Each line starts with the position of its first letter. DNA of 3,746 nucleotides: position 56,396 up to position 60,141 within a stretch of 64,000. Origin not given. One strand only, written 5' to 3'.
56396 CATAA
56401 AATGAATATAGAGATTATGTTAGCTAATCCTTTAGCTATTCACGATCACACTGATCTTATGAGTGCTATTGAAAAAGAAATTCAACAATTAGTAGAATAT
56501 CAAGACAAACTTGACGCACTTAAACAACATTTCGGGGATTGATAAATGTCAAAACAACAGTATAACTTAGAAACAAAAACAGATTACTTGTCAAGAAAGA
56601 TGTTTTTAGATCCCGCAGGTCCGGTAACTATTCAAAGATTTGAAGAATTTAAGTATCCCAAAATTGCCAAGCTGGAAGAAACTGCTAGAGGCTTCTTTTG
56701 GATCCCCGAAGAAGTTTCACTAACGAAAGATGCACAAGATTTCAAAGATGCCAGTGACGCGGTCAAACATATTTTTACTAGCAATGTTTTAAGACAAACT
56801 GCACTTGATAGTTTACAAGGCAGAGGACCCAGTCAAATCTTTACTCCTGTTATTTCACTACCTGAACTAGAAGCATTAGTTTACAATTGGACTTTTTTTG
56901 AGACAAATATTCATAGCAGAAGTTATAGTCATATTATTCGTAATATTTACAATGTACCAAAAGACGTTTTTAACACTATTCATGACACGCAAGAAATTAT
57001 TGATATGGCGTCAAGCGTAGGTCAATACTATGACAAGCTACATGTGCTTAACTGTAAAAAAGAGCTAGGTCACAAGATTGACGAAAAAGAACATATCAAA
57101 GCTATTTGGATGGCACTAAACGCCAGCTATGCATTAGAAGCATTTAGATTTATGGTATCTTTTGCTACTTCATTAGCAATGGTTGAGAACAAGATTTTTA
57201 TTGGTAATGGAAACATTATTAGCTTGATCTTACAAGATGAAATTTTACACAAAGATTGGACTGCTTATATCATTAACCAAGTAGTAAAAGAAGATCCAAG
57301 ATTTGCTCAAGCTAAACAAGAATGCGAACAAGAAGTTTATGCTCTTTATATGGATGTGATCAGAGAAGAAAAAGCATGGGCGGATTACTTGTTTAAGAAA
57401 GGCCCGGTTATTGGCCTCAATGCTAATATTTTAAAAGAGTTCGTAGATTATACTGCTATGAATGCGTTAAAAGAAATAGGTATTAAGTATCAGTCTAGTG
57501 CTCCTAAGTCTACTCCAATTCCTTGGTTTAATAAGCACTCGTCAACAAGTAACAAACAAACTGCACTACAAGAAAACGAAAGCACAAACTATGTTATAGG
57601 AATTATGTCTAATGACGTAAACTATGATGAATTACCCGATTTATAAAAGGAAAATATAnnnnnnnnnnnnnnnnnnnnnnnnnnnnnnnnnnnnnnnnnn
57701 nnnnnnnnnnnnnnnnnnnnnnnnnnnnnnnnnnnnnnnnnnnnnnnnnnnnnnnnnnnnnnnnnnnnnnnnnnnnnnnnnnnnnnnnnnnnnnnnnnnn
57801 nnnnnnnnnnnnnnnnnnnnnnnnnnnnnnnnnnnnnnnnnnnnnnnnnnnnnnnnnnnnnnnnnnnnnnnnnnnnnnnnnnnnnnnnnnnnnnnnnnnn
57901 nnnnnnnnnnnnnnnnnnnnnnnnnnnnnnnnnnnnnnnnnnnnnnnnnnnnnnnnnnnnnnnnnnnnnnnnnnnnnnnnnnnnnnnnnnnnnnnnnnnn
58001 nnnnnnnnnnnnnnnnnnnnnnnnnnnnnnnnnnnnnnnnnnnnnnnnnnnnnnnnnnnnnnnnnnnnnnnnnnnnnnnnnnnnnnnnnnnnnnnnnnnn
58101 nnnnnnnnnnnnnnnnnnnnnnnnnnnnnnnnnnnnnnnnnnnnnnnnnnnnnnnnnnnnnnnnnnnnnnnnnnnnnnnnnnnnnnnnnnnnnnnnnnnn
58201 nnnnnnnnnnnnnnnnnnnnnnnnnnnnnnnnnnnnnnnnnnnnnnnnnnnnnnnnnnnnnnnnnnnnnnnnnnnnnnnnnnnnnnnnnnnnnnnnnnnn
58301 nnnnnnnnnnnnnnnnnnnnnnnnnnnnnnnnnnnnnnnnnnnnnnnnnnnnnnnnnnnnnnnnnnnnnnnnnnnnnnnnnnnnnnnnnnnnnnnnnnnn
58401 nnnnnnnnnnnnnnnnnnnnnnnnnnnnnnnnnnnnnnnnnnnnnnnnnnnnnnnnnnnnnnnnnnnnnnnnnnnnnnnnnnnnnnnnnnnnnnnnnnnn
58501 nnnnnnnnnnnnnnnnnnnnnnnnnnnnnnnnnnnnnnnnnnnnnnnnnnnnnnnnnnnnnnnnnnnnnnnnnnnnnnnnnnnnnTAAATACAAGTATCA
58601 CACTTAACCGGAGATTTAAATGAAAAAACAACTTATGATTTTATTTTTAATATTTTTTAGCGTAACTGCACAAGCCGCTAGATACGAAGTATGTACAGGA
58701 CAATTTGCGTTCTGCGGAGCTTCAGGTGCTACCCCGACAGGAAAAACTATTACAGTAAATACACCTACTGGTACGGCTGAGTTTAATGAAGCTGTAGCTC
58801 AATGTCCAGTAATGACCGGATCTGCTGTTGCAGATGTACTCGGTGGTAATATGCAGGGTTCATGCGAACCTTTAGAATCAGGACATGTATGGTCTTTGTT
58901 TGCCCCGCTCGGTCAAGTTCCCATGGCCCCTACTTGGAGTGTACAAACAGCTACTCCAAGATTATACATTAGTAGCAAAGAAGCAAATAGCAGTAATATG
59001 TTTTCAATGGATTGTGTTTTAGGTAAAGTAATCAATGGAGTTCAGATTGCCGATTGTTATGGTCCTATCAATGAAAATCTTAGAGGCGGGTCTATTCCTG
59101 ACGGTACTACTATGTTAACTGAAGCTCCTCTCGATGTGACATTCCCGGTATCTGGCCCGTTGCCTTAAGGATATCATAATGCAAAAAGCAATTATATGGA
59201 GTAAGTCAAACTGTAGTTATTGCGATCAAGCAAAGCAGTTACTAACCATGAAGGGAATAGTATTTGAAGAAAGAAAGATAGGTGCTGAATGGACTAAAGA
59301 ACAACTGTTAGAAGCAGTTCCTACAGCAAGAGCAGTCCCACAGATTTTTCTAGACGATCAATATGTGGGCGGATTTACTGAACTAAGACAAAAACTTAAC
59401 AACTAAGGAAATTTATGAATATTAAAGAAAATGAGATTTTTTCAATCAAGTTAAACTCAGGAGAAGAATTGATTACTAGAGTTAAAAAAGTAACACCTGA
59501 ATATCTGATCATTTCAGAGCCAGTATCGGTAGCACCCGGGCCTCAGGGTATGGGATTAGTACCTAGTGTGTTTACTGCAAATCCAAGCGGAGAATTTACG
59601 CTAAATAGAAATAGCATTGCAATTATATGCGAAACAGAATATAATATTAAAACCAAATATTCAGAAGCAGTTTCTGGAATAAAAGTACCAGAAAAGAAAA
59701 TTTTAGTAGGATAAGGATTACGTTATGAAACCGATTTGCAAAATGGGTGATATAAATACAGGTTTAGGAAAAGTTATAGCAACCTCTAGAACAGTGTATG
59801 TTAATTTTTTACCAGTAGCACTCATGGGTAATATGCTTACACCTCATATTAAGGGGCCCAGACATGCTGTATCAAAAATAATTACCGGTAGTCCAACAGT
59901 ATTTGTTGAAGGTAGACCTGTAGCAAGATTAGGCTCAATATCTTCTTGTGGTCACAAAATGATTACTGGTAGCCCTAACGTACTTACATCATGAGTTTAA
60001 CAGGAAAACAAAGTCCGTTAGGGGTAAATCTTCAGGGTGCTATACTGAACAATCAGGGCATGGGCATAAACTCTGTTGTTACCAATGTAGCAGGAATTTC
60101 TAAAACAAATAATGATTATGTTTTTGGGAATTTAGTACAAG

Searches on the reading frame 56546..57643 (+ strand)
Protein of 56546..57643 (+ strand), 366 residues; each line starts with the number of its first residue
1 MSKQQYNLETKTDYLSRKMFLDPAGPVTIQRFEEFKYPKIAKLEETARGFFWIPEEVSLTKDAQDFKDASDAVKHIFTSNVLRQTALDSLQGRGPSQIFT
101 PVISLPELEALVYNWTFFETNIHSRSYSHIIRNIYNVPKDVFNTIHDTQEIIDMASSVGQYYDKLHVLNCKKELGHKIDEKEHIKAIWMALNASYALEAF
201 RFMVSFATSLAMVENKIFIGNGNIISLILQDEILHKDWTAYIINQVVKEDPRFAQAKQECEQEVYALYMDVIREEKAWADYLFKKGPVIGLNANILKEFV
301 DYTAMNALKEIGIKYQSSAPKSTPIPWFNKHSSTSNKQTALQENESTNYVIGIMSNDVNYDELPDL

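Call 84: find_related_loci(query=window:56546-57643:+, collection=viral_contigs, flank=7000)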
Query window:56546-57643:+ (366 aa) in viral_contigs; peptide patterns used: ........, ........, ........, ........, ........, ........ (x = any residue, [..] = any of these).
599 stretches matched a pattern (row limit reached: there are more); 598 encode a relative of the query (tblastn E <= 1e-3); the best 80 are kept; 80 distinct loci.
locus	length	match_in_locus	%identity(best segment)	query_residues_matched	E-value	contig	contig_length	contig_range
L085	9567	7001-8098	98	1-366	0e+0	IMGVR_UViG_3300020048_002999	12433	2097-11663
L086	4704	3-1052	92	17-366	0e+0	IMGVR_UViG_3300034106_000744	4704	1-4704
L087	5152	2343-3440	87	1-366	0e+0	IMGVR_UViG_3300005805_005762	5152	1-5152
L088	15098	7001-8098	86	1-366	0e+0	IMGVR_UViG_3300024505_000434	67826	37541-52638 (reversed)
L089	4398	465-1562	86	1-366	0e+0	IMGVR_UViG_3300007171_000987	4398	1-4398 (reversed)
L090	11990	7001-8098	86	1-366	0e+0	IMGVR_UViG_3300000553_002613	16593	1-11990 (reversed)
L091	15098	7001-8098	84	1-366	0e+0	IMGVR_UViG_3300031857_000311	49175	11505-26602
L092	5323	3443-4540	86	1-366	0e+0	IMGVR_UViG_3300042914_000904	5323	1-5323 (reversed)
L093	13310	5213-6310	84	1-366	0e+0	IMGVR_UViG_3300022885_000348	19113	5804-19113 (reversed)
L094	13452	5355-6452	86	1-366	0e+0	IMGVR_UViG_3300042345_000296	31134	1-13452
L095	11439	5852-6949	84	1-366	0e+0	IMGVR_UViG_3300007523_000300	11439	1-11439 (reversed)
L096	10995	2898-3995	86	1-366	0e+0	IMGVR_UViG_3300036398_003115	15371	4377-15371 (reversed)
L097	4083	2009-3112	85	1-366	0e+0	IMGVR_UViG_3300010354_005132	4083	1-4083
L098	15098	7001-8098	85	1-366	0e+0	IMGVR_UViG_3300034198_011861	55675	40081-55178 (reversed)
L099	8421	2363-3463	86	1-366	0e+0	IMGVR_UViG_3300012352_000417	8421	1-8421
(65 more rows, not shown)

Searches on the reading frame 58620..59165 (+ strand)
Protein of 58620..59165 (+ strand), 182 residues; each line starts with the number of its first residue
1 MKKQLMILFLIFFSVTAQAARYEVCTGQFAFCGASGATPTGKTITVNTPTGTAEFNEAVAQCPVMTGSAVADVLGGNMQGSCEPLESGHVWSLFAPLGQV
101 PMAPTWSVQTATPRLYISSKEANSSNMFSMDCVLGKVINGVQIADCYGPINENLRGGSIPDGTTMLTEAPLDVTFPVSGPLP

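Call 3: search_protein_families(library=pfam, proteins=[window:58620-59165:+], max_evalue=1)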
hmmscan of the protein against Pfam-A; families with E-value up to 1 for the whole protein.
window:58620-59165:+ (182 aa): 0 families

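Call 4: search_protein_families(library=phrogs, proteins=[window:58620-59165:+], max_evalue=0.01)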
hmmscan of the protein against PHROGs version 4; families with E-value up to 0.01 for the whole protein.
window:58620-59165:+ (182 aa): 0 families

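Call 57: search_protein_families(library=ncbifam, proteins=[window:58620-59165:+], max_evalue=1)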
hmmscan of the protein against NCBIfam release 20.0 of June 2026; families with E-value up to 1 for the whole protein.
window:58620-59165:+ (182 aa): 1 family
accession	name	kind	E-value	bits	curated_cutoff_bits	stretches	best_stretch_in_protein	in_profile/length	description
NF047882.1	PA0050_fam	equivalog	0.11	12.7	45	0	1-20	1-21/45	PA0050 family protein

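Call 72: predict_structure(alignment_id=A3)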
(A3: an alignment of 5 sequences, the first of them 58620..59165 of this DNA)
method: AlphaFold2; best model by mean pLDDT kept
length: 182 residues; sequences in the alignment: 5
mean_pLDDT: 59.1   pTM: 0.58
mean pLDDT of the five models: 59.1, 55.8, 55.5, 54.3, 53.6
residues with pLDDT >= 90: 5; 70-90: 74; 50-70: 28; < 50: 75
segments of 3 or more residues with pLDDT < 50: 8-19, 95-125, 153-182
pLDDT, mean of each block of 10 residues (from residue 1): 50 44 75 70 78 79 76 72 86 54 31 35 57 83 82 42 29 28 28
secondary structure, 60 per line:
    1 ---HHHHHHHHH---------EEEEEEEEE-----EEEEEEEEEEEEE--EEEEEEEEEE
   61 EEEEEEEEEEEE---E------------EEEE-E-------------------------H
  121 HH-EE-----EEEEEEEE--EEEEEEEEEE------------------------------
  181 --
elements in order: H4-12 E22-30 E36-48 E51-72 E89-92 E131-138 E141-150

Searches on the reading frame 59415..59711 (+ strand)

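Call 3: search_protein_families(library=pfam, proteins=[window:59415-59711:+], max_evalue=1)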
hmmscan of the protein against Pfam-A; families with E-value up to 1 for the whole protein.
window:59415-59711:+ (99 aa): 0 families

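Call 4: search_protein_families(library=phrogs, proteins=[window:59415-59711:+], max_evalue=0.01)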
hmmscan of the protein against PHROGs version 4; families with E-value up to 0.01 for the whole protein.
window:59415-59711:+ (99 aa): 3 families
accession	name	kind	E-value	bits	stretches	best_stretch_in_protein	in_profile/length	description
phrog_527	-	unknown function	1.4e-12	48.7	1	8-98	4-96/97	-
phrog_471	-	other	0.00079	20.7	1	4-86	4-97/138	methylamine utilization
phrog_431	-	unknown function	0.0084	17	0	60-87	84-111/147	-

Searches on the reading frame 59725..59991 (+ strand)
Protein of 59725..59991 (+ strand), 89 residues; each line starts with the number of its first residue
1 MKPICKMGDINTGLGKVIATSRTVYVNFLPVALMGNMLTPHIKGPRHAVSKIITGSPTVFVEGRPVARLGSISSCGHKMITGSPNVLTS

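Call 3: search_protein_families(library=pfam, proteins=[window:59725-59991:+], max_evalue=1)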
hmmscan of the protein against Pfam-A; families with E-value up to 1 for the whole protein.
window:59725-59991:+ (89 aa): 2 families
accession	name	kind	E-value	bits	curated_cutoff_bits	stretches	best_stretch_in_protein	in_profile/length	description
PF05488.18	PAAR_motif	-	5.4e-16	59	27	1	8-80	2-69/70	PAAR motif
PF13665.11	Tox-PAAR-like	-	0.0016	19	31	1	48-73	74-99/108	Toxin PAAR-like domain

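Call 4: search_protein_families(library=phrogs, proteins=[window:59725-59991:+], max_evalue=0.01)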
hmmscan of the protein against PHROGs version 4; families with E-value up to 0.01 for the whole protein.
window:59725-59991:+ (89 aa): 2 families
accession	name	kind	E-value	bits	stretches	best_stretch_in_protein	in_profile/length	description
phrog_281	-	moron, auxiliary metabolic gene and host takeover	5.1e-22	79.4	1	12-87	40-118/169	PAAR motif of membran proteins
phrog_5348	-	unknown function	9.3e-07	29.9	1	4-80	6-79/181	-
